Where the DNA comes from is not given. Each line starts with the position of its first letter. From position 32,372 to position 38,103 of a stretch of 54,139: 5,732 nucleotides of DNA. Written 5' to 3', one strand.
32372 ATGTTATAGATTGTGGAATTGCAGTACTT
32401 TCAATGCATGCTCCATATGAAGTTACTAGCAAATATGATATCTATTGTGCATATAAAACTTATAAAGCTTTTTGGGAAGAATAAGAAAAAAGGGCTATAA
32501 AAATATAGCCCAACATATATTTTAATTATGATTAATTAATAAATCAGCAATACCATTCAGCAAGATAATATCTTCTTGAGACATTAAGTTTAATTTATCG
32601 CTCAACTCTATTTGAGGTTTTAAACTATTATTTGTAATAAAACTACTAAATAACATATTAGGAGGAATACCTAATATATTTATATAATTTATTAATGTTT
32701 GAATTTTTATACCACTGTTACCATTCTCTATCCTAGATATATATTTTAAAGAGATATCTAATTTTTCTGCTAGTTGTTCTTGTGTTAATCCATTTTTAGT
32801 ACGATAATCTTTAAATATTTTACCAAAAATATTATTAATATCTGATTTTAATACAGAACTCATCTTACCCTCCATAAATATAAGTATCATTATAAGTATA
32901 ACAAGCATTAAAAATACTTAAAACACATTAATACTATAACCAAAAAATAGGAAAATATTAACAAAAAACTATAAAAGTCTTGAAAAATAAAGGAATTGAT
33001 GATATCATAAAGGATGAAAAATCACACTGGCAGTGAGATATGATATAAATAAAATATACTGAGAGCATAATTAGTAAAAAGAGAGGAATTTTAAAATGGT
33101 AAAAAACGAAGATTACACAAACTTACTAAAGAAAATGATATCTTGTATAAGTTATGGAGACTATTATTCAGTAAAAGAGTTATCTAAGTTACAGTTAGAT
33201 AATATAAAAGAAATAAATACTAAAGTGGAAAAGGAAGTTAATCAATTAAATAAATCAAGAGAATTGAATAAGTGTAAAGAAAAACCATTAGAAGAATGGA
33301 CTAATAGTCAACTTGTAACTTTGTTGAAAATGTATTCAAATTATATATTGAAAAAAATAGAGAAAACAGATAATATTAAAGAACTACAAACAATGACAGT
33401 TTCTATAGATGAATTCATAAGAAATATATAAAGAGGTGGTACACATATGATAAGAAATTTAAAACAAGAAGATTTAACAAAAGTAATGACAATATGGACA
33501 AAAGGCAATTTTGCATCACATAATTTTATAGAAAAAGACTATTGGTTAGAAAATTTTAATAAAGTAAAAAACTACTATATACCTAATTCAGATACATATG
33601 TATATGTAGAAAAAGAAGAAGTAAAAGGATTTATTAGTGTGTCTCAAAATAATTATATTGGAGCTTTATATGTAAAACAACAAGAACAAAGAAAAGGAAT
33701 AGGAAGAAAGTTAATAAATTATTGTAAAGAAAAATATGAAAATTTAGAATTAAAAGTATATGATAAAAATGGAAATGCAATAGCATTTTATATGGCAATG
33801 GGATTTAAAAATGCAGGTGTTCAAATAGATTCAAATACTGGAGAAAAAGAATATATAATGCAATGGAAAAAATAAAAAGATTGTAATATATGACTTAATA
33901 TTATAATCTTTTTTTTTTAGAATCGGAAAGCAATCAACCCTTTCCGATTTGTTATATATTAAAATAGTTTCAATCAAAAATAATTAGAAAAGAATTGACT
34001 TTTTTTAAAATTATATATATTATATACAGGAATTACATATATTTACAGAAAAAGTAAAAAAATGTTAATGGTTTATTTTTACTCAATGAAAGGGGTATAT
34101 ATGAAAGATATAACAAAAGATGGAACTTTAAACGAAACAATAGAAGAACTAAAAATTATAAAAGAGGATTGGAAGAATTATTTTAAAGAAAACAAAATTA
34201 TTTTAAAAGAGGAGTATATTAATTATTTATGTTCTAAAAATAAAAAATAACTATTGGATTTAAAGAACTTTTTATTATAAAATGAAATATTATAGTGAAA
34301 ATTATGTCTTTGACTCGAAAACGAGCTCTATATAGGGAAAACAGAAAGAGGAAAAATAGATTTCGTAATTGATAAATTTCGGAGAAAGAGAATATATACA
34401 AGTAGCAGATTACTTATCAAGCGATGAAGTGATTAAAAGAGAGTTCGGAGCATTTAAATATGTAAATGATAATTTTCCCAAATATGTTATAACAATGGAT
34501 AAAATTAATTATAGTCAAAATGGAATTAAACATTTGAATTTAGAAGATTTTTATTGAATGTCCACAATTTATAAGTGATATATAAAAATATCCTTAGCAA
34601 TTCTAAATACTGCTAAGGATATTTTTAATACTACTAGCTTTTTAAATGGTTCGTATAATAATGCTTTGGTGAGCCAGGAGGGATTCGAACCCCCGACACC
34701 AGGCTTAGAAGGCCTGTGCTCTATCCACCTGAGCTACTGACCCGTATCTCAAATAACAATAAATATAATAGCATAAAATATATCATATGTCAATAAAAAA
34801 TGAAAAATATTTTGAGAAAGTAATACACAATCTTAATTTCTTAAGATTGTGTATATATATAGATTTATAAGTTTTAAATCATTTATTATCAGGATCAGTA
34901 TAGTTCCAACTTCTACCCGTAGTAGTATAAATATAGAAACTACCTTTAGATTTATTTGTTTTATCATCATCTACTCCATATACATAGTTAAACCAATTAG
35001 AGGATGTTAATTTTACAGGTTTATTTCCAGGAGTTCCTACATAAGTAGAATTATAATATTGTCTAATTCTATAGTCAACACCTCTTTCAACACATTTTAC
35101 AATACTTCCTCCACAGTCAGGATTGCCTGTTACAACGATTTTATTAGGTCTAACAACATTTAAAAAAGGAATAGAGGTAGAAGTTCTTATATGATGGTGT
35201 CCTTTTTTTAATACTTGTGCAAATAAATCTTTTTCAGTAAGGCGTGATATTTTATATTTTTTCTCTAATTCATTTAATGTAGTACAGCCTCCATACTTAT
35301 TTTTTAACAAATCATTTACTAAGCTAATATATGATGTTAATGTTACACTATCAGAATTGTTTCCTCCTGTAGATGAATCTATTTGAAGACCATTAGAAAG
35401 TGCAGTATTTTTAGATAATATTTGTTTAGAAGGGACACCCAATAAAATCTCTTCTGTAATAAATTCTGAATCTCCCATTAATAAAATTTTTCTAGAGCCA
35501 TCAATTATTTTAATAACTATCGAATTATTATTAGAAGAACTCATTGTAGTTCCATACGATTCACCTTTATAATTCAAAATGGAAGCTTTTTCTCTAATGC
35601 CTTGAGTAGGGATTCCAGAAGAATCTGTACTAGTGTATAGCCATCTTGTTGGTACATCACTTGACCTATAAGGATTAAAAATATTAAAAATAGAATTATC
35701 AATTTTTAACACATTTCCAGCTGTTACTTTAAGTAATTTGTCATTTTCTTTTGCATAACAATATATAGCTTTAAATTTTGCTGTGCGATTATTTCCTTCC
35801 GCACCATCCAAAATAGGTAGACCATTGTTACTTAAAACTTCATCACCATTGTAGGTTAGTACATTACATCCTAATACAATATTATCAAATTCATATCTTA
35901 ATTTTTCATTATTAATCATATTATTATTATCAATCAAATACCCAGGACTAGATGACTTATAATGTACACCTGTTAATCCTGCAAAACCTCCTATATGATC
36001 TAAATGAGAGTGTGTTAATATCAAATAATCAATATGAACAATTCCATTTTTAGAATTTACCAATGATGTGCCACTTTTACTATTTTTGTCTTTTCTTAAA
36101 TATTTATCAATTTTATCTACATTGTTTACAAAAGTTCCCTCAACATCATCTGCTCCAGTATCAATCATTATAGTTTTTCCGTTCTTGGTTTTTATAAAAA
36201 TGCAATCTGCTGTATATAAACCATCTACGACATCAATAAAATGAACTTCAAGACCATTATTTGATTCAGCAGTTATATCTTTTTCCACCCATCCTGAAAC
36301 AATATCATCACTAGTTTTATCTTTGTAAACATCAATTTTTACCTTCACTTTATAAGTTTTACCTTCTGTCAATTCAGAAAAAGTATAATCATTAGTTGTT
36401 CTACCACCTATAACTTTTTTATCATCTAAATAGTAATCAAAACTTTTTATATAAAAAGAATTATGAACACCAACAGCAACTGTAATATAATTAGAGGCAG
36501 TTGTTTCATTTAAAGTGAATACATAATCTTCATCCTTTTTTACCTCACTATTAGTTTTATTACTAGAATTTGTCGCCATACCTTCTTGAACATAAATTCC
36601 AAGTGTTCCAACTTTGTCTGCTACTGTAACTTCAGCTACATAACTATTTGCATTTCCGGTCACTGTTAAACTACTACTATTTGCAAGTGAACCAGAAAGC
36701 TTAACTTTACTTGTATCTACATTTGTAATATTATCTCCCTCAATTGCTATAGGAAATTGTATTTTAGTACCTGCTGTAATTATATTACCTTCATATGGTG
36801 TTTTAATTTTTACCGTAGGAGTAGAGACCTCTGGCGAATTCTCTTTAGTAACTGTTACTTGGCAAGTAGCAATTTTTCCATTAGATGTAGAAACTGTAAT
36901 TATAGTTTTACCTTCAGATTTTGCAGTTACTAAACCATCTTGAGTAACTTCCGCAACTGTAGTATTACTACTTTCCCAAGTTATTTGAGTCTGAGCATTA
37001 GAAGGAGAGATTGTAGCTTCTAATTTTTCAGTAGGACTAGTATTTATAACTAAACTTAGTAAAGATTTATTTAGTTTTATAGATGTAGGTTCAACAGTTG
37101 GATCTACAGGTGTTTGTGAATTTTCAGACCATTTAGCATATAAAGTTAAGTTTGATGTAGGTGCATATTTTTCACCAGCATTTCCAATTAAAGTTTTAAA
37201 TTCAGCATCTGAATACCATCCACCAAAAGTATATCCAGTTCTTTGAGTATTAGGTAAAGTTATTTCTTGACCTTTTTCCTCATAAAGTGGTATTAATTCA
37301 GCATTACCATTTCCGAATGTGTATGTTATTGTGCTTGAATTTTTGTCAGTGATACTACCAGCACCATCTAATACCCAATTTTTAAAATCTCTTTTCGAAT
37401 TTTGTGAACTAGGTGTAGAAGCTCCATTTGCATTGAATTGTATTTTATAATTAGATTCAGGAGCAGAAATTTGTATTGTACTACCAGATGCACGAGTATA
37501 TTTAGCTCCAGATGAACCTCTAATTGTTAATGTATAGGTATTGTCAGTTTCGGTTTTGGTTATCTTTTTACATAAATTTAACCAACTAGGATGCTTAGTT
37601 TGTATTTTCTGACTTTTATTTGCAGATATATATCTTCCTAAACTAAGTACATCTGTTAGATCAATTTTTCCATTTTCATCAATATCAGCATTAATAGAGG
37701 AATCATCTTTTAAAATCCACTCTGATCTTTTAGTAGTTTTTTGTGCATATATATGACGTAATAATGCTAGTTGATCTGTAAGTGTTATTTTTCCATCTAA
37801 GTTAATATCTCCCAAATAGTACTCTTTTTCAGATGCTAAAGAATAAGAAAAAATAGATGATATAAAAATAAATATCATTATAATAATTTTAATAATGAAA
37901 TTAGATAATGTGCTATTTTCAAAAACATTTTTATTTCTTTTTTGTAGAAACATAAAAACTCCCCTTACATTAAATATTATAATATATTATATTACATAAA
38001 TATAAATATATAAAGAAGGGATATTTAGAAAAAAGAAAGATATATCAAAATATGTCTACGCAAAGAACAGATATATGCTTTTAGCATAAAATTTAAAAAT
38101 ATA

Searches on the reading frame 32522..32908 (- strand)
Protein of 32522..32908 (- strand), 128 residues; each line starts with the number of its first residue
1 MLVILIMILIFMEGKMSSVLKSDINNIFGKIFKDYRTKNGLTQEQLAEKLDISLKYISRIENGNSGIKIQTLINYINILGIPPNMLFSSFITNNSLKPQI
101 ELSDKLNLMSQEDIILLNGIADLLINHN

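Call 28: search_protein_families(library=pfam, proteins=[window:32522-32908:-], max_evalue=0.001)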
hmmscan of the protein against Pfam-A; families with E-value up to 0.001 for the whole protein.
window:32522-32908:- (128 aa): 5 families
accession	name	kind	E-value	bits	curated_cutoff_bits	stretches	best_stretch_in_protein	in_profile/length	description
PF01381.28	HTH_3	-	5.2e-15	55.7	23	1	33-84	2-53/55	Helix-turn-helix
PF12844.13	HTH_19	-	3.3e-14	53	30.2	1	29-87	1-59/64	Helix-turn-helix domain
PF13560.12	HTH_31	-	3e-09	37.5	27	1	28-84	2-59/64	Helix-turn-helix domain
PF13413.12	HTH_25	-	9.5e-06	25.8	24.6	1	33-64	3-34/62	Helix-turn-helix domain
PF04545.22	Sigma70_r4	-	0.00022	21.1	24.1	1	36-62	17-42/50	Sigma-70, region 4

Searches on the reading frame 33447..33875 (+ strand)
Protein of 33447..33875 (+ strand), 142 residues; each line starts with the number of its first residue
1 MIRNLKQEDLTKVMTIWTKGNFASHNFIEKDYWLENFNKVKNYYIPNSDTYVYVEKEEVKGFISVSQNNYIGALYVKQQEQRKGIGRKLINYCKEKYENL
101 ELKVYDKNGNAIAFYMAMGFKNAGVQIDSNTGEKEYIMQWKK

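Call 28: search_protein_families(library=pfam, proteins=[window:33447-33875:+], max_evalue=0.001)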
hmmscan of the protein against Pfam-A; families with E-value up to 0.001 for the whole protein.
window:33447-33875:+ (142 aa): 5 families
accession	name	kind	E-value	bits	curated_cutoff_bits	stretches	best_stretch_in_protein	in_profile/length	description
PF13673.13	Acetyltransf_10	-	3.6e-16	59.7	23.6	1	45-127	28-114/128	Acetyltransferase (GNAT) domain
PF00583.31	Acetyltransf_1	-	7.9e-13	49.1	20.7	1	29-120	20-116/116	Acetyltransferase (GNAT) family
PF13508.13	Acetyltransf_7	-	1.6e-12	48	27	1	47-121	2-83/84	Acetyltransferase (GNAT) domain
PF13420.13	Acetyltransf_4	-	5.8e-07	30.1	24.3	1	2-127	1-141/155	Acetyltransferase (GNAT) domain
PF08445.16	FR47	-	6.8e-05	23.2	22.1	1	66-123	19-80/86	FR47-like protein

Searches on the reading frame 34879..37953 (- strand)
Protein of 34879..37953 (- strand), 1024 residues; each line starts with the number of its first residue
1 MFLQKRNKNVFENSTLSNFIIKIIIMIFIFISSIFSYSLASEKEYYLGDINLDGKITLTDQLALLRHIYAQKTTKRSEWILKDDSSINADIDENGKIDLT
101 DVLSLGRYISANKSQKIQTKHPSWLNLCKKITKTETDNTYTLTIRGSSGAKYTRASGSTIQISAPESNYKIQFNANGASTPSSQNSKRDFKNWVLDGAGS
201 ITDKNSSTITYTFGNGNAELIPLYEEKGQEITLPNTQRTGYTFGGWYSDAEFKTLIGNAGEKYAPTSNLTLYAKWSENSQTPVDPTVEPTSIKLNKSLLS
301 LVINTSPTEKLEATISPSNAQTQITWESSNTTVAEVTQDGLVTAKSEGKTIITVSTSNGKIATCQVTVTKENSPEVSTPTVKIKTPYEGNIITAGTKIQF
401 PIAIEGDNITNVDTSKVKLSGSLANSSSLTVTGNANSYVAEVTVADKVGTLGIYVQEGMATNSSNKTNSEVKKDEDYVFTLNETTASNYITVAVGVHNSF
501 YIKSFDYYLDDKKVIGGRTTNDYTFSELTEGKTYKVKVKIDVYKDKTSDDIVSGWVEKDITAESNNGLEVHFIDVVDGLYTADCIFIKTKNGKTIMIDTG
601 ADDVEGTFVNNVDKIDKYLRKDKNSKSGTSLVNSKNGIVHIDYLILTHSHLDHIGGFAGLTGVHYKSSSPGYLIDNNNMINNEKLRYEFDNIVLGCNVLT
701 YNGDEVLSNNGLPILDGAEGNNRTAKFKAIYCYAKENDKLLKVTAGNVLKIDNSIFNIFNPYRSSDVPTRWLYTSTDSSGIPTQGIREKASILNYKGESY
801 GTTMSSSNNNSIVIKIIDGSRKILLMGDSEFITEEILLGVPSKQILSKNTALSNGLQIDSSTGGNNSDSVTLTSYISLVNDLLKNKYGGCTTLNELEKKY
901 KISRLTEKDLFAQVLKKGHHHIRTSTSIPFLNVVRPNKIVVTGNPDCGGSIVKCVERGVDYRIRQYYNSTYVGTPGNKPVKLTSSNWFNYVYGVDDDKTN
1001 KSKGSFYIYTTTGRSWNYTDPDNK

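Call 28: search_protein_families(library=pfam, proteins=[window:34879-37953:-], max_evalue=0.001)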
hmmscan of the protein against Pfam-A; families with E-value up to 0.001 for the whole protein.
window:34879-37953:- (1024 aa): 5 families
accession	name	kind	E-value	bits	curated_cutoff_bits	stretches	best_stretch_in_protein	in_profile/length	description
PF02368.24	Big_2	-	6.2e-12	45.8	22.8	1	300-363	11-76/79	Bacterial Ig-like domain (group 2)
PF00753.33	Lactamase_B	-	7.3e-12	46.1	22.7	1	582-662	6-65/196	Metallo-beta-lactamase superfamily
PF09479.16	Flg_new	-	6.7e-11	42.6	27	1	208-274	2-65/65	Listeria-Bacteroides repeat domain (List_Bact_rpt)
PF00404.24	Dockerin_1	-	3.2e-07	30.9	22.9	1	47-109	1-56/57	Dockerin type I domain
PF12706.13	Lactamase_B_2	-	0.0008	19.5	27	0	632-662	23-52/200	Beta-lactamase superfamily domain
